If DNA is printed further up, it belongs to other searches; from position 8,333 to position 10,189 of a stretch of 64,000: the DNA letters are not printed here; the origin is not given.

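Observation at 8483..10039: Unusual architecture: ankyrin repeats fused to a single ClpA/ClpB-D1-like AAA+ module, lacking Clp N-domain, D2 and middle domain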

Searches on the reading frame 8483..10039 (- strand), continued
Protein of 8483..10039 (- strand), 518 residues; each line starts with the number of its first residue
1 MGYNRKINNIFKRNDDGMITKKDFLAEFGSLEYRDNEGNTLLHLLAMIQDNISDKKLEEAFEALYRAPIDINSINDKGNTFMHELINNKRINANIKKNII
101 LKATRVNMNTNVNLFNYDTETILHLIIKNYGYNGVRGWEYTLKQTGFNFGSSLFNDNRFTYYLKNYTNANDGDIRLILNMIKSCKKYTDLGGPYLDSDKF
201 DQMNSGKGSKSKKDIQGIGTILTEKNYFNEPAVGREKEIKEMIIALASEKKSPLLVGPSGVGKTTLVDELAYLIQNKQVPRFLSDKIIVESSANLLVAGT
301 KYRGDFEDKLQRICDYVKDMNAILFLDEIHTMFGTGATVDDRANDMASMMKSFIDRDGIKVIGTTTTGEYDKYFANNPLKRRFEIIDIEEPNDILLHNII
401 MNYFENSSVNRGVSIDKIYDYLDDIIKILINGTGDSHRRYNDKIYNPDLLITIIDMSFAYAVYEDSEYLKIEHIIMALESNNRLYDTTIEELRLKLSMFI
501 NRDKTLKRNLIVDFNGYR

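Call 22: search_protein_families(library=pfam, alignment_id=A1, max_evalue=0.001)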
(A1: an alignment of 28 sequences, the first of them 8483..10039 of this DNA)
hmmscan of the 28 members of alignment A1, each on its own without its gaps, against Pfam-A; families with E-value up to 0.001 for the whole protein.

A. member 1, window:8483-10039:- (518 aa): 8 families
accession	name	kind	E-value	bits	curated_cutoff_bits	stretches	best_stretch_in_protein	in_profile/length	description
PF00004.35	AAA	-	1.6e-14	54.9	21.2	1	254-385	2-125/131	ATPase family associated with various cellular activities (AAA)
PF13401.12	AAA_22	-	2.9e-06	28.1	27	1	249-362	4-119/130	AAA domain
PF13191.12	AAA_16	-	6.2e-06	27.3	32.6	1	233-286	3-59/167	AAA ATPase domain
PF07728.20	AAA_5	-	1.5e-05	25.5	22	1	254-279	3-28/139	AAA domain (dynein-related subfamily)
PF13173.12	AAA_14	-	3.1e-05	24.4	27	1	254-364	6-96/129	AAA domain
PF01637.24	ATPase_2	-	0.00016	22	33.2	0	234-277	3-47/225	ATPase domain predominantly from Archaea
PF13555.12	AAA_29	-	0.0002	21.5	27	1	252-278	24-50/61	P-loop containing region of AAA domain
PF05621.17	TniB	-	0.00072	19.5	22.4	0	300-389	98-185/189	Bacterial TniB protein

B. families by the number of members that match (of 28 scanned): 21 families
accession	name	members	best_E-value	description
PF00004.35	AAA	28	1.9e-16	ATPase family associated with various cellular activities (AAA)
PF13173.12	AAA_14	26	5e-09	AAA domain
PF13191.12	AAA_16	26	1.3e-06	AAA ATPase domain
PF07728.20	AAA_5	25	1.8e-11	AAA domain (dynein-related subfamily)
PF05621.17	TniB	25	7.8e-09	Bacterial TniB protein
PF13401.12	AAA_22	22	1.1e-06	AAA domain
PF20703.3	nSTAND1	18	5.7e-08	Novel STAND NTPase 1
PF20720.3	nSTAND3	17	2.4e-08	Novel STAND NTPase 3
PF12775.13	AAA_7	16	5.7e-08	P-loop containing dynein motor region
PF13637.12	Ank_4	14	6.9e-10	Ankyrin repeats (many copies)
PF12796.13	Ank_2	13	1.1e-08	Ankyrin repeats (3 copies)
PF13857.12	Ank_5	7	6.4e-07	Ankyrin repeats (many copies)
PF01637.24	ATPase_2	6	8.7e-06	ATPase domain predominantly from Archaea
PF03193.22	RsgA_GTPase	5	0.00014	RsgA GTPase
PF25201.1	nSTAND6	4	0.00024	Novel STAND NTPase 6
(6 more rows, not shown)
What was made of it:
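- Checked: 14 of 28 full-length homologues hit Ank_4 at E<=1e-3, best 6.9e-10 (call 22).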

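Call 33: predict_structure(alignment_id=A1)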
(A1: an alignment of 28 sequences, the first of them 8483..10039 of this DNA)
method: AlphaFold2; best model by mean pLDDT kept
length: 518 residues; sequences in the alignment: 28
mean_pLDDT: 83.8   pTM: 0.56
mean pLDDT of the five models: 83.8, 82.6, 81.2, 78.4, 77.5
residues with pLDDT >= 90: 221; 70-90: 235; 50-70: 27; < 50: 35
segments of 3 or more residues with pLDDT < 50: 189-212, 504-510, 516-518
pLDDT, mean of each block of 10 residues (from residue 1): 79 84 90 92 92 88 89 93 95 92 83 89 94 85 86 79 86 87 67 33 31 68 77 88 92 93 93 90 91 84 81 90 93 72 73 88 93 87 92 92 85 84 95 88 84 95 88 96 92 90 51 51
secondary structure, 60 per line:
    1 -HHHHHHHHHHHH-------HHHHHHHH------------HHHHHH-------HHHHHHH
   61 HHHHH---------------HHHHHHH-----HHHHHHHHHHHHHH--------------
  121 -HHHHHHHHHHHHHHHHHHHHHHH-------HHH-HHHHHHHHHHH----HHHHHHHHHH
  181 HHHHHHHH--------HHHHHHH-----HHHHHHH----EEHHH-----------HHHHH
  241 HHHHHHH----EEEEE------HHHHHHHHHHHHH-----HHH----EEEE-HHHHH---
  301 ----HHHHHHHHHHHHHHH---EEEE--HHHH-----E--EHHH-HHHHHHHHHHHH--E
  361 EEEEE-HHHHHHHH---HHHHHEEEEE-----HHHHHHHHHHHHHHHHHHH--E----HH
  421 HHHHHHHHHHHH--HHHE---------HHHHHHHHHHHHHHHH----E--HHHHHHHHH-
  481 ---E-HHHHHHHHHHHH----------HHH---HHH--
elements in order: H2-13 H21-28 H41-46 H54-65 H81-87 H93-106 H122-144 H156-166 H171-188 H197-203 H209-215 H236-247 E252-256 H263-275 E288-291 H293-297 H305-319 E323-326 H329-332 H346-357 E360-365 H367-374 H378-382 E383-387 H393-411 H419-432 H448-463 H471-479 H486-497
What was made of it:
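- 9404..9475 (-): Disordered, low-complexity linker, residues 189-212, tethering the ANK domain to the ATPase. pLDDT is below 50 for residues 189-212 (call 33).
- On ClpB / ClpC subgroup: The lid (393-500) consists of short helices with no long coiled coil (call 33).
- Checked: No coiled-coil insertion in the lid (call 33).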

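Call 35: fold_search(model_id=the predicted structure, library=pdb)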
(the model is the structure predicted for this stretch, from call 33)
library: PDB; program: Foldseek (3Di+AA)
matches with E <= 10: 1616; with E <= 0.001: 598
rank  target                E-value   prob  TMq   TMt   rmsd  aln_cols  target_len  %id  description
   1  9rai_c                1.4e-15  1.00  0.45  0.31  13.8       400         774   25  Structure of the S.aureus MecA/ClpC/ClpP degradation system (released 2025-09-10)
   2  9rai_d                5.5e-15  1.00  0.44  0.30  13.7       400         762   24  Structure of the S.aureus MecA/ClpC/ClpP degradation system (released 2025-09-10)
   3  7abr_B                6.7e-15  1.00  0.45  0.40   7.0       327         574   28  Cryo-EM structure of B. subtilis ClpC (DWB mutant) hexamer bound to a substrate polypeptide (released 2021-10-06)
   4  6azy                  8.1e-15  1.00  0.43  0.28  21.2       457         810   21  Crystal structure of Hsp104 R328M/R757M mutant from Calcarisporiella thermophila (released 2018-10-03)
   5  9rai_b                9.4e-15  1.00  0.44  0.30  13.9       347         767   26  Structure of the S.aureus MecA/ClpC/ClpP degradation system (released 2025-09-10)
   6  7abr_E                1.0e-14  1.00  0.44  0.40   7.1       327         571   27  Cryo-EM structure of B. subtilis ClpC (DWB mutant) hexamer bound to a substrate polypeptide (released 2021-10-06)
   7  9rai_e                1.7e-14  1.00  0.44  0.30  14.2       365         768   25  Structure of the S.aureus MecA/ClpC/ClpP degradation system (released 2025-09-10)
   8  9gi1_c                2.2e-14  1.00  0.45  0.40   7.0       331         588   26  Structure of the S.aureus MecA/ClpC/ClpP degradation system (released 2025-08-20)
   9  9a66_A                2.6e-14  1.00  0.44  0.29  14.1       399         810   24  Integrative model of CLPC-CLPP by crosslinking MS and deep learning (released 2024-09-18)
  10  7abr_A                3.3e-14  1.00  0.47  0.43   5.7       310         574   28  Cryo-EM structure of B. subtilis ClpC (DWB mutant) hexamer bound to a substrate polypeptide (released 2021-10-06)
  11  9if4_C                3.8e-14  1.00  0.46  0.41   6.9       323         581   27  Structure of the Mycobacterium Tuberculosis ClpC1P1P2 complex bound to the activator Bz-Leu-Leu (released 2025-08-27)
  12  6qs6_A                4.4e-14  1.00  0.45  0.41   6.3       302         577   27  ClpB (DWB and K476C mutant) bound to casein in presence of ATPgammaS - state KC-1 (released 2019-07-03)
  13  8a8u_D                5.1e-14  1.00  0.45  0.41   8.0       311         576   29  Mycobacterium tuberculosis ClpC1 hexamer structure (released 2022-10-26)
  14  7abr_C                7.5e-14  1.00  0.44  0.39   5.9       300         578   29  Cryo-EM structure of B. subtilis ClpC (DWB mutant) hexamer bound to a substrate polypeptide (released 2021-10-06)
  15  9gi1_b                8.2e-14  1.00  0.46  0.41   7.0       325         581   26  Structure of the S.aureus MecA/ClpC/ClpP degradation system (released 2025-08-20)
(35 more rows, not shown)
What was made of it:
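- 8540..8863 (-): AAA+ small (lid) subdomain, residues 393-500. No M-domain is inserted. The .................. motif corresponds to Clp D1 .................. Foldseek alignments of 300-330 columns with ClpC, ClpA and ClpB D1 (call 35).
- Checked: Its best PDB fold matches are all ClpC, ClpB, ClpA or Hsp104, over 270-330 columns covering the D1 large and small subdomains (calls 33, 35).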

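Call 51: find_encoding_contigs(protein=P0101, flank=6000, max_places=1)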
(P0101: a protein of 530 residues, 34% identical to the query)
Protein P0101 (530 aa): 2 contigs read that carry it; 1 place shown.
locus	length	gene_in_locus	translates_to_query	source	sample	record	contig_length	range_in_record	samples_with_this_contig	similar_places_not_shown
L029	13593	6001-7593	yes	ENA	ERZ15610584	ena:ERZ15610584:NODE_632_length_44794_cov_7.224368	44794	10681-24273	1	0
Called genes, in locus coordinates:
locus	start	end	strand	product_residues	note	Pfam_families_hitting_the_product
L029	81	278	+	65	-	PF12728:HTH_17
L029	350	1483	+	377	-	PF00589:Phage_integrase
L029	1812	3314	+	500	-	PF00817:IMS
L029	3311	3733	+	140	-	-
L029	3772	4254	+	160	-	-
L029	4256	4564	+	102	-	-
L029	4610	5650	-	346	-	PF01297:ZnuA, PF01476:LysM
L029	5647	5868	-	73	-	PF01809:YidD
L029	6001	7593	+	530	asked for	PF12796:Ank_2 (faint), PF00004:AAA, PF05621:TniB (faint)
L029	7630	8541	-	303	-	PF00056:Ldh_1_N, PF02866:Ldh_1_C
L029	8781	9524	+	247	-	PF15515:MvaI_BcnI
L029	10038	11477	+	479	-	PF00587:tRNA-synt_2b, PF03129:HGTP_anticodon, PF09180:ProRS-C_1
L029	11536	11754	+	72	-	PF03840:SecG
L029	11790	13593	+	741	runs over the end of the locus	PF22896:OB_RNR_1st (weak), PF08206:OB_RNB, PF17876:CSD2, PF00773:RNB, PF00575:S1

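Call 52: find_encoding_contigs(protein=P0014, flank=6000, max_places=1)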
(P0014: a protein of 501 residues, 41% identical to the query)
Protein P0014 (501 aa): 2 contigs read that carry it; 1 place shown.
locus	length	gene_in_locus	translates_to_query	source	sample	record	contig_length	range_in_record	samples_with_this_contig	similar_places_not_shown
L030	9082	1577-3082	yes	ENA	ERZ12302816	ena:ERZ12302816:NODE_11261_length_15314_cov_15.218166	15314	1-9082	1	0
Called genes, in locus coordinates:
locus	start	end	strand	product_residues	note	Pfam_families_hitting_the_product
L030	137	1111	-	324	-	PF03418:Peptidase_A25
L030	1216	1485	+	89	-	PF01649:Ribosomal_S20p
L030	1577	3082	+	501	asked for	PF05621:TniB (faint), PF20703:nSTAND1 (faint), PF00004:AAA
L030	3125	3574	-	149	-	-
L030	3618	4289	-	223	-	PF00899:ThiF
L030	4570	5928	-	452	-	PF02878:PGM_PMM_I, PF02879:PGM_PMM_II, PF02880:PGM_PMM_III, PF00408:PGM_PMM_IV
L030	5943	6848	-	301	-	PF02899:Phage_int_SAM_1, PF00589:Phage_integrase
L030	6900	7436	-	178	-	-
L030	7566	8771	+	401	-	PF05496:RuvB_N, PF00004:AAA, PF07728:AAA_5 (faint), PF16193:AAA_assoc_2, PF12002:MgsA_C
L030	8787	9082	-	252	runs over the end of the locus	-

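Call 53: find_encoding_contigs(protein=P0013, flank=6000, max_places=1)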
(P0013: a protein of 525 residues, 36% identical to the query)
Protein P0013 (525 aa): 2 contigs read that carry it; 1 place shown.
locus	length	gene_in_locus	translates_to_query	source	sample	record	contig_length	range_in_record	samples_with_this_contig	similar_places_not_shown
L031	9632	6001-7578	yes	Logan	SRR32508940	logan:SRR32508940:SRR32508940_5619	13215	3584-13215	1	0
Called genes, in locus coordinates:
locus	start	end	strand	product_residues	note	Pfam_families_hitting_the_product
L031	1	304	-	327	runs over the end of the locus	-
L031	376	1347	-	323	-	PF13180:PDZ_2, PF17820:PDZ_6 (weak), PF05580:Peptidase_S55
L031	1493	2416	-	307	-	-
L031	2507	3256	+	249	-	PF02535:Zip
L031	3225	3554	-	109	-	-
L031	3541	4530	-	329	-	PF07454:SpoIIP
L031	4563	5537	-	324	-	PF03418:Peptidase_A25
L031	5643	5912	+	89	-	PF01649:Ribosomal_S20p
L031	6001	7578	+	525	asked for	PF05621:TniB (faint), PF12775:AAA_7 (weak), PF13191:AAA_16 (faint), PF20720:nSTAND3 (weak), PF00004:AAA, PF07728:AAA_5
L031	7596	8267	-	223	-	PF00899:ThiF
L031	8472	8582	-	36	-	-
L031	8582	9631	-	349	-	?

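Call 63: find_related_loci(query=window:8483-10039:-, collection=viral_contigs, flank=5000)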
Query window:8483-10039:- (518 aa) in viral_contigs; peptide patterns used: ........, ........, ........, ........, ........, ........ (x = any residue, [..] = any of these).
17 stretches matched a pattern, but none encodes a relative of the query by tblastn (E <= 1e-3).
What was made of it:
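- Tried and rejected: Nothing in viral contigs (call 63).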

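Call 64: search_protein_representatives(alignment_id=A1)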
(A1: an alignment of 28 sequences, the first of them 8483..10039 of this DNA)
Query: 28 sequences, 510 profile positions. Proteins with E-value up to 0.001 (for the whole library): 34853; up to 1e-10: 16758; up to 1e-30: 6522. The best 150 are listed.
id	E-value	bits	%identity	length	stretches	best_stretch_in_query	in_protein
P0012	6.9e-207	704.5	-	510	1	2-509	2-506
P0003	1.6e-191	653.8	-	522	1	3-508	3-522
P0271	9.3e-191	651.3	-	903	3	6-507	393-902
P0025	1.2e-190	650.8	-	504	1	5-509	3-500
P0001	1.9e-188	643.6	-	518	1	4-507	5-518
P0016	3.5e-188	642.8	-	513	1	5-509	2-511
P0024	7.6e-188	641.6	-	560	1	2-508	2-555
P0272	1.7e-187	640.5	-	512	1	4-509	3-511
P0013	1.8e-180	617.3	-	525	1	4-508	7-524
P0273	3.0e-180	616.6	-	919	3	5-508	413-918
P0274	1.6e-177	607.6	-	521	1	2-508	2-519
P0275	2.0e-174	597.4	-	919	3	7-507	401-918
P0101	2.2e-173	593.9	-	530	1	1-504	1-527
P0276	5.2e-168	576.2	-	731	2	5-504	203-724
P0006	1.0e-167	575.2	-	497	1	1-509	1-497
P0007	4.0e-166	570.0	-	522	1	5-508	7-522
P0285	9.0e-148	509.4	-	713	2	4-484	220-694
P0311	3.7e-118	411.7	-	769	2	220-496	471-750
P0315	7.3e-115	400.9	-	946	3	71-508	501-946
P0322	3.4e-103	362.4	-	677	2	119-507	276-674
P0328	5.6e-96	338.6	-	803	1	183-497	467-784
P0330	2.0e-95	336.7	-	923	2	179-484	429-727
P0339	1.5e-92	327.2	-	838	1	154-485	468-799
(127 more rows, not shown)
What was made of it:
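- About 45 clusters at 50% identity match the profile from about position 1 to 505 (call 64).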
